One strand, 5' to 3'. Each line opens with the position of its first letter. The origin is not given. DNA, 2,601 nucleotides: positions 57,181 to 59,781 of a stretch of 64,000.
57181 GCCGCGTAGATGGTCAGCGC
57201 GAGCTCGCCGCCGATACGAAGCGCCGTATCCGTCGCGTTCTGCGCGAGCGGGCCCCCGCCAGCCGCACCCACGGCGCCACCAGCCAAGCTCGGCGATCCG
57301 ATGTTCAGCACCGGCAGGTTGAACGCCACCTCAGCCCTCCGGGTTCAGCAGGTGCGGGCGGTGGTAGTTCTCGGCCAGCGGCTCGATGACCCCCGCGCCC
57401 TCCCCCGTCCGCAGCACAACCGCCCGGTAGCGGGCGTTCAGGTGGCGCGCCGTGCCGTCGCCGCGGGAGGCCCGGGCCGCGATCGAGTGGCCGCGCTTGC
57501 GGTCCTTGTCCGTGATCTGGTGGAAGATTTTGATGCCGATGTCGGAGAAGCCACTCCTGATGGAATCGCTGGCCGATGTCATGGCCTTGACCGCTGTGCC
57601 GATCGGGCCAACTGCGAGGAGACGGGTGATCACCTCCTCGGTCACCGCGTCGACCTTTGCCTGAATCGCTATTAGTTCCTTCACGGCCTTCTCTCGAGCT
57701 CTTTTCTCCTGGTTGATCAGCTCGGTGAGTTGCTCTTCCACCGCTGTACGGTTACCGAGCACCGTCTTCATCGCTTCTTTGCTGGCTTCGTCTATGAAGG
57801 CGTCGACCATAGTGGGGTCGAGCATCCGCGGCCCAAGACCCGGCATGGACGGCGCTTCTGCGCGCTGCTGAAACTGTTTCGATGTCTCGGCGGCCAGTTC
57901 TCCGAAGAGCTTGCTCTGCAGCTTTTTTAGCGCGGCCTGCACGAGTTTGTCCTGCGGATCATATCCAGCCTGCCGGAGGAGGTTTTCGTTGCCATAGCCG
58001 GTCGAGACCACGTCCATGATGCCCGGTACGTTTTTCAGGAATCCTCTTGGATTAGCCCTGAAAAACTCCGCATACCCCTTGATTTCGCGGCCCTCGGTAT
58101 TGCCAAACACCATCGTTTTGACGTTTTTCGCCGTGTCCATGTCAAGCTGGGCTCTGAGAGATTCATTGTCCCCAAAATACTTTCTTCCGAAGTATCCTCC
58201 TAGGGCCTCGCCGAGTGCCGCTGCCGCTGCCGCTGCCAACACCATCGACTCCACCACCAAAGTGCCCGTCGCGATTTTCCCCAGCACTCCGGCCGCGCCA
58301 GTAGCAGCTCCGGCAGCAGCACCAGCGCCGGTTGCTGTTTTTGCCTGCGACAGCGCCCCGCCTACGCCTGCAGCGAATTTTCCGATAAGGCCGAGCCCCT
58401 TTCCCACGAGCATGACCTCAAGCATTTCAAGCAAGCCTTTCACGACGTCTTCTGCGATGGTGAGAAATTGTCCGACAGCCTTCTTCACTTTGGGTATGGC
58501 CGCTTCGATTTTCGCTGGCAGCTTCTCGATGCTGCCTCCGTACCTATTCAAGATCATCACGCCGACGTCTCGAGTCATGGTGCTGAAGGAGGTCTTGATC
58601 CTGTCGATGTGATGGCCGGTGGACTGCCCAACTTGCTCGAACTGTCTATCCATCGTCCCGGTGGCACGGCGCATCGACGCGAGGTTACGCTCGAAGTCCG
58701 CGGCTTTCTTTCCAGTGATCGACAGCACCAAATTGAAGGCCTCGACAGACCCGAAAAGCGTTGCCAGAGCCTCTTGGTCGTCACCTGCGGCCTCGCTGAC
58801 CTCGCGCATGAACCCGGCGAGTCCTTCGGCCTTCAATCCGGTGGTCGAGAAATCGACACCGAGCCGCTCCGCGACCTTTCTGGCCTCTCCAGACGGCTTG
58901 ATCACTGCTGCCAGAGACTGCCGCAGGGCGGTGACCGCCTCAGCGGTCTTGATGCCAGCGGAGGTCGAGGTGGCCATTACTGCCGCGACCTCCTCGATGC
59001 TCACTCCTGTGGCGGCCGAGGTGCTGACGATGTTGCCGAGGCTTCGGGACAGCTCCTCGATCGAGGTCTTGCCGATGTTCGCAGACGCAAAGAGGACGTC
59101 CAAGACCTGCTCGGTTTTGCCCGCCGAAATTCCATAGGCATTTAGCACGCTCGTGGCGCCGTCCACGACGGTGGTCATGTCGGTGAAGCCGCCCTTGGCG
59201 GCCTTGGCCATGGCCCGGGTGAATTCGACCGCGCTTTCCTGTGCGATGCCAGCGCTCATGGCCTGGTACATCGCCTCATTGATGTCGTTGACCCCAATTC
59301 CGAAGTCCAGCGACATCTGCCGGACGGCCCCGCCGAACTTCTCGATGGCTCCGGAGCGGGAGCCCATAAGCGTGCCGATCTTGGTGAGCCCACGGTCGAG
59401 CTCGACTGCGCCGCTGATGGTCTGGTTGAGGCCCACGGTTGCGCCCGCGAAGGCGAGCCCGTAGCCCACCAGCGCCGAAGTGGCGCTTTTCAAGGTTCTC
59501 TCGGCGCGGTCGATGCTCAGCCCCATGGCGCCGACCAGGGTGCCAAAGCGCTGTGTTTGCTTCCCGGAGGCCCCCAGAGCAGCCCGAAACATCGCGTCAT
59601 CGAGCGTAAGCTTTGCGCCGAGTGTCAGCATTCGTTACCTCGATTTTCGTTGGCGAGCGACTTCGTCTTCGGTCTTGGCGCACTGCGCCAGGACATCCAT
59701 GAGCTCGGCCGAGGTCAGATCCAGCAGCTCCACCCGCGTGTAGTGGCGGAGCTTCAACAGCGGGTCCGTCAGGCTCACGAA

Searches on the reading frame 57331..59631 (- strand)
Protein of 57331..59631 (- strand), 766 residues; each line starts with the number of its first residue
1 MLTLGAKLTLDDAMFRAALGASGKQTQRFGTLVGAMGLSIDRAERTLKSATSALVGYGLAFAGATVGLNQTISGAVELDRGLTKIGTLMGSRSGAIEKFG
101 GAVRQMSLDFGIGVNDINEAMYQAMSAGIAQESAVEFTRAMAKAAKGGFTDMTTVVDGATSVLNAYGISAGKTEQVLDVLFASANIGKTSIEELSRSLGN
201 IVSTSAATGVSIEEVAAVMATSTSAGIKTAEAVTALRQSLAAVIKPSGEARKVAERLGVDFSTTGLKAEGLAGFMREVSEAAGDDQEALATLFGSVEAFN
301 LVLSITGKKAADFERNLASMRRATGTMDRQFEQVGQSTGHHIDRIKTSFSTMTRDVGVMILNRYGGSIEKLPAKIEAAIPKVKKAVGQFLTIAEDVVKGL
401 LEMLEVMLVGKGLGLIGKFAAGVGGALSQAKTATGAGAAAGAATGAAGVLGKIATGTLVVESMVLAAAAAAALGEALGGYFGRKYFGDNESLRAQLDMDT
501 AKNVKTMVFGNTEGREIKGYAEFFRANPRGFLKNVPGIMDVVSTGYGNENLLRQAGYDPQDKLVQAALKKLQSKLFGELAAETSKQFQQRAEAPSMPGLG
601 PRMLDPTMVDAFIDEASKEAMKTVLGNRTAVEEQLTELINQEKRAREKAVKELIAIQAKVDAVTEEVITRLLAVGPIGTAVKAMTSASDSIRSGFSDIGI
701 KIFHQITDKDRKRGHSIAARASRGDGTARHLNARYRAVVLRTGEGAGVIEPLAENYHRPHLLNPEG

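Call 21: search_protein_families(library=phrogs, proteins=[window:57331-59631:-], max_evalue=0.001)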
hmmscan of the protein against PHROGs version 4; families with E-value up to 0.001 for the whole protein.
window:57331-59631:- (766 aa): 22 families
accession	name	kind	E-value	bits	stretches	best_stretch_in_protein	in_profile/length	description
phrog_1533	-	tail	4.7e-51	174.6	1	48-476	220-664/1688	tail length tape measure protein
phrog_991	-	tail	6.8e-48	164.2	1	8-482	218-711/1966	tail length tape measure protein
phrog_1272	-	tail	3.2e-44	152.1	1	33-684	220-819/1606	tail length tape measure protein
phrog_4704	-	tail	9.5e-34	118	1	18-423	157-573/625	tail length tape measure protein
phrog_23013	-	tail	1.9e-33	116.3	1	78-467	138-522/1379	tail length tape measure protein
phrog_28775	-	tail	1.4e-30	107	1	74-349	57-333/1303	tail length tape measure protein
phrog_28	-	tail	1.4e-29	104.3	1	16-471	213-671/1228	tail length tape measure protein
phrog_167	-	tail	1.4e-25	90.3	1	33-677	244-868/1555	tail length tape measure protein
phrog_9696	-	tail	1.4e-19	70.5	1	4-336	6-342/1415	tail length tape measure protein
phrog_14441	-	tail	9.1e-19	69.1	1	49-235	52-238/241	tail length tape measure protein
phrog_5493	-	tail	1.2e-14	54.6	1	6-470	7-460/1102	tail length tape measure protein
phrog_36688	-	tail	3.4e-14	52.3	1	37-237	39-238/1600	tail length tape measure protein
phrog_58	-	tail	9.2e-12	45.1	1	20-462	292-633/1544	tail length tape measure protein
phrog_1293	-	tail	2.4e-10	39.9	1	19-484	128-630/1424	tail length tape measure protein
phrog_37649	-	tail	4.8e-08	31.6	1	115-469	497-850/2006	tail length tape measure protein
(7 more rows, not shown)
